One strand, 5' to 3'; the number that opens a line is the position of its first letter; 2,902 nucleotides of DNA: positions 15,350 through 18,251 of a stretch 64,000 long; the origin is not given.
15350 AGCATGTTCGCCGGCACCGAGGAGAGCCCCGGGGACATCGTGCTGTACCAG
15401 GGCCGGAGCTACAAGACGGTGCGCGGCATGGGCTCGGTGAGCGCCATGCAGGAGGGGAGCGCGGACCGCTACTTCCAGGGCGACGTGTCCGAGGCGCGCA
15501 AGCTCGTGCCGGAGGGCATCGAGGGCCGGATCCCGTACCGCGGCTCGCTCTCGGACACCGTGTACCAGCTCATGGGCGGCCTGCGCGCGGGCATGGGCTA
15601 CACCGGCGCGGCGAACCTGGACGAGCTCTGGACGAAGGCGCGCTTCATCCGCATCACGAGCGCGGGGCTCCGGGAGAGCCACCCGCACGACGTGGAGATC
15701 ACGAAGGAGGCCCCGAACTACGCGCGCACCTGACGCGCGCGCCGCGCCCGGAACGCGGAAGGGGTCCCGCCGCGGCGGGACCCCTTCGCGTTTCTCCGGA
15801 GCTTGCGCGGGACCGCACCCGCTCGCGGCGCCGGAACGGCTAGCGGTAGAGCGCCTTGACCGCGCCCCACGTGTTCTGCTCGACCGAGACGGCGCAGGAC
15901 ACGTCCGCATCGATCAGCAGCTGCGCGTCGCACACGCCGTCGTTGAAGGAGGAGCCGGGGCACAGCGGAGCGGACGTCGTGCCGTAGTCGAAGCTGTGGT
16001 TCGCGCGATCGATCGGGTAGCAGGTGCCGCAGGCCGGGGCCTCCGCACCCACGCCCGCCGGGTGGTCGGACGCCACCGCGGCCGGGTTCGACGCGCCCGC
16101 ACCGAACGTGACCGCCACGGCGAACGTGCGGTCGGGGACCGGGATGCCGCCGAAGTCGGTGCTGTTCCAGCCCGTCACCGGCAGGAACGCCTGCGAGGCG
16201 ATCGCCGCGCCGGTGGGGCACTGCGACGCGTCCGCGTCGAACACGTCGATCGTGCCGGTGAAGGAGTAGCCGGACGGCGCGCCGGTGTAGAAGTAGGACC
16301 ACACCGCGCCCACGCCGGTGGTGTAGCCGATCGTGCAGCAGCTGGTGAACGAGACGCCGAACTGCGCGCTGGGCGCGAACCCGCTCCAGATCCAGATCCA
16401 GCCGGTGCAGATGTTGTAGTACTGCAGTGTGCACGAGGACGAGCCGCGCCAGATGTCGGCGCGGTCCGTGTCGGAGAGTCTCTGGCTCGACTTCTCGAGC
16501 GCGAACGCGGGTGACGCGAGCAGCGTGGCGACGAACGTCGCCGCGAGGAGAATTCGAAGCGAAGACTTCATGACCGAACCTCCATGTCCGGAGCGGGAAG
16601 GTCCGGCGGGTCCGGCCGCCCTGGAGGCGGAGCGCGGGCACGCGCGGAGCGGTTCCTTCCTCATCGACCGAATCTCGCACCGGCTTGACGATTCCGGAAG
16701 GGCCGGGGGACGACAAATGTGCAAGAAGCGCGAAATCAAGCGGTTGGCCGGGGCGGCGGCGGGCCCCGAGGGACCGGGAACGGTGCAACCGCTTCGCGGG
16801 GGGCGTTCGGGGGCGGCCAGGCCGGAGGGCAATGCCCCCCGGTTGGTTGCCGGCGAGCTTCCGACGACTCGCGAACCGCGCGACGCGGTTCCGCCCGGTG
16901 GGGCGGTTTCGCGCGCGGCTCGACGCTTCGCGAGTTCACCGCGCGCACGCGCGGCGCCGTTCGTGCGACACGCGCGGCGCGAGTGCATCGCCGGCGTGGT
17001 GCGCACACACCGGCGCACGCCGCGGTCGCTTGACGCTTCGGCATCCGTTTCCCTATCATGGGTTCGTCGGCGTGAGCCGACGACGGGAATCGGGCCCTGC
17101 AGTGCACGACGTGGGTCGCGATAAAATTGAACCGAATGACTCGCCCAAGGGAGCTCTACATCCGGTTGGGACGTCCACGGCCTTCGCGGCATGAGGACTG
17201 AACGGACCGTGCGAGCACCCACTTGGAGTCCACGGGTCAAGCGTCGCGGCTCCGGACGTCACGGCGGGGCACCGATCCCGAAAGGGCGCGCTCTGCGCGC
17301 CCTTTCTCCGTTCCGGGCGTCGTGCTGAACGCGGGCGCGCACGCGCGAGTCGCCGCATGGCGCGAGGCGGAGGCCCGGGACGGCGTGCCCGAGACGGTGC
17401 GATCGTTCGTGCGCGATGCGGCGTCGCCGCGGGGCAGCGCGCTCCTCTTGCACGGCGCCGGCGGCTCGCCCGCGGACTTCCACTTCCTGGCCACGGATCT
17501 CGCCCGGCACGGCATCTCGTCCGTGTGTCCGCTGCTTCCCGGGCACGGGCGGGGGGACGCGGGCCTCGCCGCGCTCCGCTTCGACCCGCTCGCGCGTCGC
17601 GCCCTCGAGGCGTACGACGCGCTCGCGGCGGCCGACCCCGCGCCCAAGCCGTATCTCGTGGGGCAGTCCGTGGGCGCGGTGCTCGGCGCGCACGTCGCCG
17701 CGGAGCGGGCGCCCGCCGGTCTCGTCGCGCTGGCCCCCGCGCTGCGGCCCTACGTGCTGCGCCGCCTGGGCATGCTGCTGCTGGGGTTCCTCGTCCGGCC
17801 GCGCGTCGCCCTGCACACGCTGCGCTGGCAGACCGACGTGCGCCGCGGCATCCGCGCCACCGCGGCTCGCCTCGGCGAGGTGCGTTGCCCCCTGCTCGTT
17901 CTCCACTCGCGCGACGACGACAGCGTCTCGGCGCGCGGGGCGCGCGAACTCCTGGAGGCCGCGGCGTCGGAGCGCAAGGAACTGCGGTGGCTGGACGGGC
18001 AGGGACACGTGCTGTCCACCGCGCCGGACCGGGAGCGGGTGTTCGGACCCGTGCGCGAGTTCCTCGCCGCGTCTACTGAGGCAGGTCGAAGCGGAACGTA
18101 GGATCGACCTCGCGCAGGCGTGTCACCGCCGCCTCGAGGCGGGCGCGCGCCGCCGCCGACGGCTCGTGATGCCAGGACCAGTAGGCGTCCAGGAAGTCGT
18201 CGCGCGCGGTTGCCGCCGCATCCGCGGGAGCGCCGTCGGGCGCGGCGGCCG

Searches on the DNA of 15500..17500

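Call 87: search_rna_families(source=window, start=15500, end=17500, threshold=evalue, max_evalue=1)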
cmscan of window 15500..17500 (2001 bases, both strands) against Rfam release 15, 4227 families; matches with E-value up to 1: 7.
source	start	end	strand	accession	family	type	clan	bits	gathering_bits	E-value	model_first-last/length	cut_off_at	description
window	17091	17274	+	RF00013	6S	Gene;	-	42.4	46.4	1e-06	1-187/187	no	6S / SsrS RNA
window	15753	15791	+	RF03425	mir-1292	Gene; miRNA;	-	25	90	0.21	1-66/66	no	mir-1292 microRNA precursor family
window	17280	17306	+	RF02066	STnc320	Gene; sRNA;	-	23.2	50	0.19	20-47/55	no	Salmonella enterica sRNA STnc320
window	15752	15792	+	RF04104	MIR918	Gene; miRNA;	-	22.6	268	0.29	1-265/265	no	MIR918 microRNA precursor family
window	16188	16242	+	RF00194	Rubella_3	Cis-reg;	-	19.4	35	0.98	1-68/68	no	Rubella virus 3' cis-acting element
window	16478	16625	-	RF01754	radC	Cis-reg;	-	18.7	40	0.77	1-149/149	no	radC RNA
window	15712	15793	+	RF02353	BjrC68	Gene; sRNA;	-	15.9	39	0.64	1-82/82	no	Bradyrhizobiaceae sRNA BjrC68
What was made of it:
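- On Any Rfam 15 family (including 6S, the ydaO c-di-AMP riboswitch, GlmY/GlmZ and Qrr): 6S RNA lies elsewhere, at 17091-17274 (call 87).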

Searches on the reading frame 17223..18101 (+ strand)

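Call 14: search_protein_families(library=pfam, proteins=[window:17223-18101:+])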
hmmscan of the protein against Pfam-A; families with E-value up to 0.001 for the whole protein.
window:17223-18101:+ (292 aa): 3 families
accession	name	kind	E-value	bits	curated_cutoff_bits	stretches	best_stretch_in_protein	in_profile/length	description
PF12146.15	Hydrolase_4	-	2.3e-21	76.6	27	2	68-189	2-129/239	Serine aminopeptidase, S33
PF12697.13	Abhydrolase_6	-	3.8e-11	44.5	26.3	1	74-269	2-212/217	Alpha/beta hydrolase family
PF00561.26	Abhydrolase_1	-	8.9e-09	35.8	25.8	1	74-215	4-137/245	alpha/beta hydrolase fold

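Call 85: search_protein_families(library=ncbifam, proteins=[window:17223-18101:+], max_evalue=0.001)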
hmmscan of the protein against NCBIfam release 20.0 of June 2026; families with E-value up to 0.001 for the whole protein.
window:17223-18101:+ (292 aa): 5 families
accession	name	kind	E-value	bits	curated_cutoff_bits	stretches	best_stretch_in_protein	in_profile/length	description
NF011457.0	PRK14875.1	equivalog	5.7e-10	38.7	307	1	61-165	123-221/372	acetoin dehydrogenase dihydrolipoyllysine-residue acetyltransferase subunit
TIGR03056.1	bchO_mg_che_rel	equivalog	5.7e-09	35.4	172.55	1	47-176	5-132/278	alpha/beta fold hydrolase BchO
NF051488.1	bifunc_PcaDC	exception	6.4e-07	28.8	390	1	99-162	40-99/375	bifunctional 3-oxoadipate enol-lactonase/4-carboxymuconolactone decarboxylase PcaDC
TIGR03695.1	menH_SHCHC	equivalog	0.00011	21.7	208.55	1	74-162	6-92/252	2-succinyl-6-hydroxy-2,4-cyclohexadiene-1-carboxylate synthase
NF051487.1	bifunc_PcaCD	exception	0.00018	20.7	430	0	40-170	143-266/413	bifunctional 4-carboxymuconolactone decarboxylase/3-oxoadipate enol-lactonase PcaCD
